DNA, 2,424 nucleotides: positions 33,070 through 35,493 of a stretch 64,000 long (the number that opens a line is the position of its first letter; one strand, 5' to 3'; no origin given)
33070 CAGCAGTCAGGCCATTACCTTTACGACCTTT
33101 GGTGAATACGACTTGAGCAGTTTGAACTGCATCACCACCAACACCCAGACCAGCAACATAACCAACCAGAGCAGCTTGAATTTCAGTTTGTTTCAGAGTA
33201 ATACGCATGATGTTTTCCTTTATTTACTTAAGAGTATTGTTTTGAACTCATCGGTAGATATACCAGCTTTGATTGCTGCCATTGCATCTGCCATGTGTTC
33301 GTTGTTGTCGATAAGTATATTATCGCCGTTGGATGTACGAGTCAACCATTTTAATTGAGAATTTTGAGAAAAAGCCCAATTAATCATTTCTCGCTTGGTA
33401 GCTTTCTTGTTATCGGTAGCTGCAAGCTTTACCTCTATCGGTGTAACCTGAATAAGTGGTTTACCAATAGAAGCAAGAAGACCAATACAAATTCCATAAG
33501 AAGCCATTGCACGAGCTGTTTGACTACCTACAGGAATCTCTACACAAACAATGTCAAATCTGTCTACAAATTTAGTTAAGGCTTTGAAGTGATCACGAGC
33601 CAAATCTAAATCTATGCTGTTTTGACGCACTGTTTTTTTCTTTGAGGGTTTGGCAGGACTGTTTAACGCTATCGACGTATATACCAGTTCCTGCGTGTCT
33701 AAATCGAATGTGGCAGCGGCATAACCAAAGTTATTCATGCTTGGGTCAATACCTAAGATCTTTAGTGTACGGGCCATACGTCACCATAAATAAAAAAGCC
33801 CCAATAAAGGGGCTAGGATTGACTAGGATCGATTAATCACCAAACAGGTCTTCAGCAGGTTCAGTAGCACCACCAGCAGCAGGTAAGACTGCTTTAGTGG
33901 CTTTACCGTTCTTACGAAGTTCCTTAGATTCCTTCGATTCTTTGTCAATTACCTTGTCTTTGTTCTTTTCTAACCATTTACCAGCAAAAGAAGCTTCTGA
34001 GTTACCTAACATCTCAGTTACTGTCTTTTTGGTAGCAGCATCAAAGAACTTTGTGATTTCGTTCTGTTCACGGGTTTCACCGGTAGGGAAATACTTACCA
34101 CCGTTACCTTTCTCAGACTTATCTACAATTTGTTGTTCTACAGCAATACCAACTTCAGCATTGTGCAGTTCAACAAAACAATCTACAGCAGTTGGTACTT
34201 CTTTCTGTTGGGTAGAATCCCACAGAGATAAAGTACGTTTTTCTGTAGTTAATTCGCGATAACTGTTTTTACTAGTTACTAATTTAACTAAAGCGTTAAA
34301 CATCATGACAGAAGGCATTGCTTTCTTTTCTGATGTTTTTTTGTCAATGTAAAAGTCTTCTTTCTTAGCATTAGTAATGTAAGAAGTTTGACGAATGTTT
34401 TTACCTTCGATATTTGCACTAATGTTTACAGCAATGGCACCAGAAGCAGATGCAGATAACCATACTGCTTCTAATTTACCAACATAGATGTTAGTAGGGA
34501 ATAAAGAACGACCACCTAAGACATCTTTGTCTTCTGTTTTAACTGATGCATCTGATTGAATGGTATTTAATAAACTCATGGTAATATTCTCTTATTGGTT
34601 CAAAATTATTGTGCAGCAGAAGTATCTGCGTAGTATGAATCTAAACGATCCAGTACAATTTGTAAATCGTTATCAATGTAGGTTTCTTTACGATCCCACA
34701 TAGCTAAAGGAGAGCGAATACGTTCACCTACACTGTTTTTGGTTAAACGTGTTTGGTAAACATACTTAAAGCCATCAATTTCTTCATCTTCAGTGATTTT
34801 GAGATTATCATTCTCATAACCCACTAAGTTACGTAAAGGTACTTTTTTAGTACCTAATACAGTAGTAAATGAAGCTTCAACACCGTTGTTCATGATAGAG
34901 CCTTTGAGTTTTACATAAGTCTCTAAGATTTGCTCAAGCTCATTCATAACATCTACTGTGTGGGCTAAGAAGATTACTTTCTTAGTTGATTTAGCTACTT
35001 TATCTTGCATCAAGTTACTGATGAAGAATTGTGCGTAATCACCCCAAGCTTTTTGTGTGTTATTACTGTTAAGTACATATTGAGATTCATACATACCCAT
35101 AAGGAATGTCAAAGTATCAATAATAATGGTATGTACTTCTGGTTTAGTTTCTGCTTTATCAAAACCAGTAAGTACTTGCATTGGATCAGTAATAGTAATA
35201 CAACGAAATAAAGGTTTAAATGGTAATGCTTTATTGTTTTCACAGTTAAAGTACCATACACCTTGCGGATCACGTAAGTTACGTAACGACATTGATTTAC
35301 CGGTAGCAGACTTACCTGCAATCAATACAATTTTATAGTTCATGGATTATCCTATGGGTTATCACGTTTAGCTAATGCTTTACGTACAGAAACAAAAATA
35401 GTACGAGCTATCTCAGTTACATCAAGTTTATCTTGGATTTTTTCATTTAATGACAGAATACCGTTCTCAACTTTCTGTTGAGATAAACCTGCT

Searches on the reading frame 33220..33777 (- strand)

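Call 81: search_protein_families(library=phrogs, proteins=[window:33220-33777:-], max_evalue=0.001)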
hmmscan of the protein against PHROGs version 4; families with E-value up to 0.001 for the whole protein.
window:33220-33777:- (185 aa): 2 families
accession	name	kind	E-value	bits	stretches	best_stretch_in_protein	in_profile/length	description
phrog_159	-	DNA, RNA and nucleotide metabolism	3.1e-37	129.3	1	1-179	84-253/330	RuvC-like Holliday junction resolvase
phrog_18320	-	unknown function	1.9e-30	106.4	1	53-180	2-129/137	-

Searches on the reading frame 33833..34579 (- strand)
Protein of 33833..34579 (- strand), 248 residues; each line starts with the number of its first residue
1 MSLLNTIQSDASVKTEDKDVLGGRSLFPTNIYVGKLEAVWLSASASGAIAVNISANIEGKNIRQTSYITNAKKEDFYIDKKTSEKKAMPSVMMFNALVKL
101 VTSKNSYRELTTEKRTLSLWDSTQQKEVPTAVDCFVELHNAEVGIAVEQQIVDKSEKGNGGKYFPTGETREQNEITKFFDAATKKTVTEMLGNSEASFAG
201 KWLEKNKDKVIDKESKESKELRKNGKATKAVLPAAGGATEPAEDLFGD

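Call 81: search_protein_families(library=phrogs, proteins=[window:33833-34579:-], max_evalue=0.001)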
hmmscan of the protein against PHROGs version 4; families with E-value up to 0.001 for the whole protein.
window:33833-34579:- (248 aa): 1 family
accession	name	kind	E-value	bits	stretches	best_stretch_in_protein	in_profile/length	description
phrog_743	-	DNA, RNA and nucleotide metabolism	6.6e-55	187.2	1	1-248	1-245/246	single strand DNA binding protein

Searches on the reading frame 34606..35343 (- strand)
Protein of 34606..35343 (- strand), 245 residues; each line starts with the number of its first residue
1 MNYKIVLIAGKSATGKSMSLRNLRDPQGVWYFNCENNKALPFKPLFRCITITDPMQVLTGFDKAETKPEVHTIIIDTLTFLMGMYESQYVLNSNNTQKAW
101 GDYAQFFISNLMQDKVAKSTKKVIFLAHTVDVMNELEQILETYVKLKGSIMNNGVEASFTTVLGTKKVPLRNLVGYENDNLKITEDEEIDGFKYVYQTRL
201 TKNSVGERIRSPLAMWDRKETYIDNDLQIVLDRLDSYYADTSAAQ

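Call 81: search_protein_families(library=phrogs, proteins=[window:34606-35343:-], max_evalue=0.001)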
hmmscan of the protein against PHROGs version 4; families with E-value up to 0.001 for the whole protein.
window:34606-35343:- (245 aa): 2 families
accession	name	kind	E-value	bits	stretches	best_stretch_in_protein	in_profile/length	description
phrog_124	-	DNA, RNA and nucleotide metabolism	8.5e-36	125.1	1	2-243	42-266/382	Sak4-like ssDNA annealing protein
phrog_2872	-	DNA, RNA and nucleotide metabolism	1.4e-20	74.8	1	5-239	4-212/219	Sak4-like ssDNA annealing protein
